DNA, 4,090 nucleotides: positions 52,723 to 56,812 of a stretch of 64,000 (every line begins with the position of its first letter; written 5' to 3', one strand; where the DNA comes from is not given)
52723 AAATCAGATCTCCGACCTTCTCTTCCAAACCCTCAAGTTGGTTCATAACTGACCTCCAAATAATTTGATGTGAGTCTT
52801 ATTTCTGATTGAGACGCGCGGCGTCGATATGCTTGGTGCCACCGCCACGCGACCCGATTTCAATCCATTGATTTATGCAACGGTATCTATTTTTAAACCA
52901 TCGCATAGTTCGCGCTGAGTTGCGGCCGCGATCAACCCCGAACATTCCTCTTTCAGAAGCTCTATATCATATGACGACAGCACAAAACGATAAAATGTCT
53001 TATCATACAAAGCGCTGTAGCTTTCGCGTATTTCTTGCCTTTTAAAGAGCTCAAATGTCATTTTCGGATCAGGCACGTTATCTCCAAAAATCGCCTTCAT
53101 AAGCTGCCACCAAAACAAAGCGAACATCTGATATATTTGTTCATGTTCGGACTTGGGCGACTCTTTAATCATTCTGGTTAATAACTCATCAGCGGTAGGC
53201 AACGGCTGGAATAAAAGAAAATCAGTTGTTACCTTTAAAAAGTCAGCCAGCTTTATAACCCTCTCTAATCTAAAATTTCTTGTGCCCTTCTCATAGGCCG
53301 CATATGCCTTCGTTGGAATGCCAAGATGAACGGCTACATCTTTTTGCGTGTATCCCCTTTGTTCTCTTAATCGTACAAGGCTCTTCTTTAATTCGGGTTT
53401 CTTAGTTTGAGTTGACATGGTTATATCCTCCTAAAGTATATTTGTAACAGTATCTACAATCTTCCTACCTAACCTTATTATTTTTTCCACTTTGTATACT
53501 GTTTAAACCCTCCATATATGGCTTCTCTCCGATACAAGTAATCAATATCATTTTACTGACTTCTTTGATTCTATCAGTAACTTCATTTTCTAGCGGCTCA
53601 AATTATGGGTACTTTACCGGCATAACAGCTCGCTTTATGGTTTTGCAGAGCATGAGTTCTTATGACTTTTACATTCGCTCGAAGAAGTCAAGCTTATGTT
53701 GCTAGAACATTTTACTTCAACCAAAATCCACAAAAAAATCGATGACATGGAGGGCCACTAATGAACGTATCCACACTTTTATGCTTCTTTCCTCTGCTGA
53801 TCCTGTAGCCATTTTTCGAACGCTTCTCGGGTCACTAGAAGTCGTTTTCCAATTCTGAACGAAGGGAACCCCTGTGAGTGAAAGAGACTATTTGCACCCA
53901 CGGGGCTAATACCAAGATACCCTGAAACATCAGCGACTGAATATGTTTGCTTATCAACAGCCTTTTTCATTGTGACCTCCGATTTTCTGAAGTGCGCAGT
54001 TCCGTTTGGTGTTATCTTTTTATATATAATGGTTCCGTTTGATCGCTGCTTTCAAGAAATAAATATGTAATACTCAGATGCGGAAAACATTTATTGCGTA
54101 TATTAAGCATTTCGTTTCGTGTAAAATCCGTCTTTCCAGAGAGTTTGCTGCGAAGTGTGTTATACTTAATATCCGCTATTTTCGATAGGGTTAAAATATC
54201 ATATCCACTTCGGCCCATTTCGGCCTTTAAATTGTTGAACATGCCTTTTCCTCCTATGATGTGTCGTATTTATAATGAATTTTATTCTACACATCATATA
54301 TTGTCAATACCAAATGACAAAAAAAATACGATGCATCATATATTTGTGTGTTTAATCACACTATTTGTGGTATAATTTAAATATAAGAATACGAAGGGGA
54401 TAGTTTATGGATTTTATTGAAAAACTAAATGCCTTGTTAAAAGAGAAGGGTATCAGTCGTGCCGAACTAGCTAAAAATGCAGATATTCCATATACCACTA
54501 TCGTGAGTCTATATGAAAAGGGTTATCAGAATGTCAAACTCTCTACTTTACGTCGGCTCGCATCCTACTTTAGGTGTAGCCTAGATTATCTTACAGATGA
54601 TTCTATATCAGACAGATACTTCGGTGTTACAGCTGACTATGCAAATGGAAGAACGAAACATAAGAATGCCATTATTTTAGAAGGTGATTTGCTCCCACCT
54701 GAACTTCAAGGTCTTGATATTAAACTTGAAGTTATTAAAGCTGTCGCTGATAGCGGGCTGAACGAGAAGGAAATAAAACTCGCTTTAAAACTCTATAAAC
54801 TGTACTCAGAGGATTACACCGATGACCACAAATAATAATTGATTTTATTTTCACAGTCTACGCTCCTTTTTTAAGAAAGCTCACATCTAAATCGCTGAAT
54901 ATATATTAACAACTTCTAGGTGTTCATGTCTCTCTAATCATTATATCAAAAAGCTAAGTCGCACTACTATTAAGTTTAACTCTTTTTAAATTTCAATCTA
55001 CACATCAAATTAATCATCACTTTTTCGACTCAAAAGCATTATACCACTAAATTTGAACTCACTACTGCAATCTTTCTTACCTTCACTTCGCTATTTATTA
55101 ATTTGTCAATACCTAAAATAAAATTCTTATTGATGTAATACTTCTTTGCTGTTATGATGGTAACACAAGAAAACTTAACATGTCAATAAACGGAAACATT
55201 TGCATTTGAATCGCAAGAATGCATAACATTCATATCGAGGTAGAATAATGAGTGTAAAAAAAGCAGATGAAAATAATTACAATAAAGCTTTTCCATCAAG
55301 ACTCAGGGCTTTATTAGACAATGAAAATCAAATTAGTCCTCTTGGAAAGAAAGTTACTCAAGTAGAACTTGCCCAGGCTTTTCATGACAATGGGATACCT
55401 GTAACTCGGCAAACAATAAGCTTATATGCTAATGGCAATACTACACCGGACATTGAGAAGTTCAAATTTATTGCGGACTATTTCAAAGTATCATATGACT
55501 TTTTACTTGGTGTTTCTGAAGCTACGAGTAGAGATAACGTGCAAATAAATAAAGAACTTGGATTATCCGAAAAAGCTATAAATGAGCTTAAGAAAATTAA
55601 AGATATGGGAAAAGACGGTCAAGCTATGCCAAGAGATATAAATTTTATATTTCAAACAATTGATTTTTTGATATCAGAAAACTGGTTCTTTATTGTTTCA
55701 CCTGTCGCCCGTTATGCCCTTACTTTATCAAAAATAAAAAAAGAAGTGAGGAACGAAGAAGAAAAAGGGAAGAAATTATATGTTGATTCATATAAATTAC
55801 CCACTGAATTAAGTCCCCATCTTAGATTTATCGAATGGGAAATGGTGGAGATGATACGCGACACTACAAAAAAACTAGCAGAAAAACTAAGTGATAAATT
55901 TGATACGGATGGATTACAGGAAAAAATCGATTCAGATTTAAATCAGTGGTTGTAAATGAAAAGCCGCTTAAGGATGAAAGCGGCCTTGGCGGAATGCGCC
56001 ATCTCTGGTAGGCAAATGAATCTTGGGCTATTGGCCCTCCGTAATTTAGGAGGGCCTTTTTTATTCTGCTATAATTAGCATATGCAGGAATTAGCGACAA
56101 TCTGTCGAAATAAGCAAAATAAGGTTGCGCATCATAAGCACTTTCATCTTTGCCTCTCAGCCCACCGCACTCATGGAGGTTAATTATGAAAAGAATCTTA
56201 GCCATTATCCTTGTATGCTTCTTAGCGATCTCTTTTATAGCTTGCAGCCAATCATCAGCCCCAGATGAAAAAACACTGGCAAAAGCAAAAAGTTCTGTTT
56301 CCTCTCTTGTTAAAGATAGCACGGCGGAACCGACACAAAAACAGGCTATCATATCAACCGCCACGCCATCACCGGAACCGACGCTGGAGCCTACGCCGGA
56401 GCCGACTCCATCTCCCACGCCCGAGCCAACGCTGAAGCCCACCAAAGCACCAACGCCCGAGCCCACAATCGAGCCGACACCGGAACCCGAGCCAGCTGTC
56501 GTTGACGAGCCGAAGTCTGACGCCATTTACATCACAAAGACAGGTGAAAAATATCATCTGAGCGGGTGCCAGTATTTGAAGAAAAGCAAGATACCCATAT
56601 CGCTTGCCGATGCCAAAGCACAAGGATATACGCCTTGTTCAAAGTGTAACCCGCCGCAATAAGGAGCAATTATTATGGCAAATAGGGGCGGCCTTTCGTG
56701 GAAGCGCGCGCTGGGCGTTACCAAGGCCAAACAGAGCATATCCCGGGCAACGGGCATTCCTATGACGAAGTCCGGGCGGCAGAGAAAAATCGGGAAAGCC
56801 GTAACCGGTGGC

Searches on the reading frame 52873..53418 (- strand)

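Call 3: search_protein_families(library=pfam, proteins=[window:52873-53418:-], max_evalue=0.01)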
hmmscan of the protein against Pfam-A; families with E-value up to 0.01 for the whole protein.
window:52873-53418:- (181 aa): 4 families
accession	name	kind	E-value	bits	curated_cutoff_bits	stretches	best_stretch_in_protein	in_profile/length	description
PF01381.28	HTH_3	-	7.3e-14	52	23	1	16-68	3-55/55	Helix-turn-helix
PF12844.13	HTH_19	-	4.2e-09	36.6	30.2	1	16-69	6-59/64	Helix-turn-helix domain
PF13560.12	HTH_31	-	5.3e-09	36.7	27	1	16-65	8-58/64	Helix-turn-helix domain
PF13443.12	HTH_26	-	0.0055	17.4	22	0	16-64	4-53/63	Cro/C1-type HTH DNA-binding domain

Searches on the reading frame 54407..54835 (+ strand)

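Call 3: search_protein_families(library=pfam, proteins=[window:54407-54835:+], max_evalue=0.01)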
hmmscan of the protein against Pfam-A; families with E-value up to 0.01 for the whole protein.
window:54407-54835:+ (142 aa): 3 families
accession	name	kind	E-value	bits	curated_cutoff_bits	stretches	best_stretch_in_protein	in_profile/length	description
PF01381.28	HTH_3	-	7.6e-10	39.1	23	1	9-62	3-55/55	Helix-turn-helix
PF13443.12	HTH_26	-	1.9e-09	38.1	22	1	6-59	1-54/63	Cro/C1-type HTH DNA-binding domain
PF12844.13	HTH_19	-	0.0069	16.7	30.2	0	5-62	2-58/64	Helix-turn-helix domain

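Call 5: search_protein_families(library=ncbifam, proteins=[window:54407-54835:+], max_evalue=0.01)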
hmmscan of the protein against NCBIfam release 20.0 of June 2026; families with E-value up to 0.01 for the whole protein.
window:54407-54835:+ (142 aa): 3 families
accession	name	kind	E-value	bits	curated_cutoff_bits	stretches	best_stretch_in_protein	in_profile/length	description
NF041951.1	phage_RstR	subfamily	4.2e-09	36.6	80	1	1-67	1-66/108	RstR family transcriptional repressor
NF006015.0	PRK08154.1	subfamily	0.00013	21.2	204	1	6-67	34-94/314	anaerobic benzoate catabolism transcriptional regulator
NF052239.1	antitox_spr1629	equivalog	0.00027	20.1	335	1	5-67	5-66/377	spr1629 family repressor/antitoxin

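Call 6: search_protein_families(library=phrogs, proteins=[window:54407-54835:+], max_evalue=0.01)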
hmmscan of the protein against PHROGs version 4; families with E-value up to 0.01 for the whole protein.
window:54407-54835:+ (142 aa): 17 families
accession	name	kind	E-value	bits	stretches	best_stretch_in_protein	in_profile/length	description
phrog_8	-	transcription regulation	2.5e-13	51.2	1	1-78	75-214/346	transcriptional regulator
phrog_4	-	transcription regulation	9.7e-09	35.7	1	1-67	135-196/400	transcriptional repressor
phrog_3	-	transcription regulation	1.6e-08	35.7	1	1-69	87-152/430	transcriptional repressor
phrog_9425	-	transcription regulation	5.9e-06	27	1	10-61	15-66/72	transcriptional repressor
phrog_1373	-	transcription regulation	7.1e-06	27.1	1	3-60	64-120/166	transcriptional regulator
phrog_2967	-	transcription regulation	1.3e-05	25.8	1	3-66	11-73/225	transcriptional regulator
phrog_1994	-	DNA, RNA and nucleotide metabolism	3.2e-05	24.9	1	5-66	2-62/170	DNA binding protein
phrog_5823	-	transcription regulation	6.7e-05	23.2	1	5-64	9-68/404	transcriptional regulator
phrog_2439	-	transcription regulation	9e-05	22.5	1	5-68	10-71/367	transcriptional regulator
phrog_4583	-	transcription regulation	0.0001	23.3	1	6-67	14-74/81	transcriptional repressor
phrog_147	-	transcription regulation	0.0002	22.7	1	2-56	4-60/100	transcriptional regulator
phrog_296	-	integration and excision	0.00074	19.3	1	1-54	226-279/626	DNA transposition protein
phrog_2328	-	transcription regulation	0.0021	18.8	1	4-64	17-76/128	transcriptional repressor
phrog_1702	-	transcription regulation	0.0022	18.9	1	5-64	16-77/87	transcriptional repressor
phrog_8898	-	unknown function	0.0026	18.4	1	5-34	4-33/70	-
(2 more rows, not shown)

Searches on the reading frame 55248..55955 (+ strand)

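Call 3: search_protein_families(library=pfam, proteins=[window:55248-55955:+], max_evalue=0.01)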
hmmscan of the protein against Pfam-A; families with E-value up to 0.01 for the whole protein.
window:55248-55955:+ (235 aa): 2 families
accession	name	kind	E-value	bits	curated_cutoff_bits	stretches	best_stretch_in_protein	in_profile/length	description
PF01381.28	HTH_3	-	4.7e-07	30.2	23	1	35-86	9-55/55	Helix-turn-helix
PF12844.13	HTH_19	-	0.00045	20.5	30.2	1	52-87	24-59/64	Helix-turn-helix domain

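Call 4: search_protein_families(library=padloc, proteins=[window:55248-55955:+], max_evalue=0.01)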
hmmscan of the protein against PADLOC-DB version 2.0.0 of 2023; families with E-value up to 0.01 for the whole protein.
window:55248-55955:+ (235 aa): 10 families
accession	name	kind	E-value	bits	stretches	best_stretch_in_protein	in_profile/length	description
PDLC03954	RmrA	-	3.5e-06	24.2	1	50-115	33-99/380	-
PDLC03952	RmrA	-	6.2e-05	20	1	34-105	34-101/395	-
PDLC03945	RmrA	-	0.00032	18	1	49-135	24-109/394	-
PDLC03947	RmrA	-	0.00054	16.9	1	33-118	22-102/383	-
PDLC03944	RmrA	-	0.001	16.2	1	48-90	27-69/384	-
PDLC04142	capH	-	0.0015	17.6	1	60-123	39-100/103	capH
PDLC02926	HTH_VI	-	0.0024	16.1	1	34-116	13-90/92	-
PDLC04775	PDC-M69A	-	0.0043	15.5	0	34-97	19-77/113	-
PDLC03951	RmrA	-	0.0075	13.3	0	36-93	22-74/400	-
PDLC03948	RmrA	-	0.01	12.8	0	36-90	22-71/397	-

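Call 5: search_protein_families(library=ncbifam, proteins=[window:55248-55955:+], max_evalue=0.01)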
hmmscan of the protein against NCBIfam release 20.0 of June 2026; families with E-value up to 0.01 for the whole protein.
window:55248-55955:+ (235 aa): 4 families
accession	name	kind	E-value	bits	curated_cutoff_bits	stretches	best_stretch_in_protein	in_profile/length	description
NF041951.1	phage_RstR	subfamily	3.6e-07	30.4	80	1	34-101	14-77/108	RstR family transcriptional repressor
NF052239.1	antitox_spr1629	equivalog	0.00026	20.2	335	1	50-133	25-107/377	spr1629 family repressor/antitoxin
NF047948.1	male_kill_WMK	equivalog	0.0015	18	300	1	34-122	174-250/300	WO male-killing family protein Wmk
NF004595.0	PRK05932.1-2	equivalog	0.0078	15.1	513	0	19-62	431-470/484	RNA polymerase factor sigma-54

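Call 6: search_protein_families(library=phrogs, proteins=[window:55248-55955:+], max_evalue=0.01)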
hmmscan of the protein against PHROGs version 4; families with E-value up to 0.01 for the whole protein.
window:55248-55955:+ (235 aa): 8 families
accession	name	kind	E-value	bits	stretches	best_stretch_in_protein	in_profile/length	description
phrog_8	-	transcription regulation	1.1e-12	49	1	34-119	88-203/346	transcriptional regulator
phrog_2967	-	transcription regulation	1.3e-07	32.4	1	7-94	3-77/225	transcriptional regulator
phrog_3037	-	transcription regulation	5.4e-07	30.6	1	26-112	16-92/189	transcriptional repressor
phrog_34939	-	unknown function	2.2e-05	25.2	1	35-115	22-97/280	-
phrog_4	-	transcription regulation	3.3e-05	24.1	1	33-108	145-205/400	transcriptional repressor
phrog_7396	-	unknown function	4.6e-05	24.2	1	57-97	48-88/227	-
phrog_2439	-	transcription regulation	0.001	19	1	36-116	21-96/367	transcriptional regulator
phrog_1994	-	DNA, RNA and nucleotide metabolism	0.0035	18.3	1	34-95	11-68/170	DNA binding protein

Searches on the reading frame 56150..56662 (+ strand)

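Call 3: search_protein_families(library=pfam, proteins=[window:56150-56662:+], max_evalue=0.01)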
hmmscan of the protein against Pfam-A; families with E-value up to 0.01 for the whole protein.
window:56150-56662:+ (170 aa): 2 families
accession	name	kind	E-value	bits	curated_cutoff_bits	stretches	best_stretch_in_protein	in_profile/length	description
PF05887.16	Trypan_PARP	-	6.9e-11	42.7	100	1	17-121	9-109/134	Procyclic acidic repetitive protein (PARP)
PF10794.15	DUF2606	-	0.0047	17.1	25.4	1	17-80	17-80/134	Protein of unknown function (DUF2606)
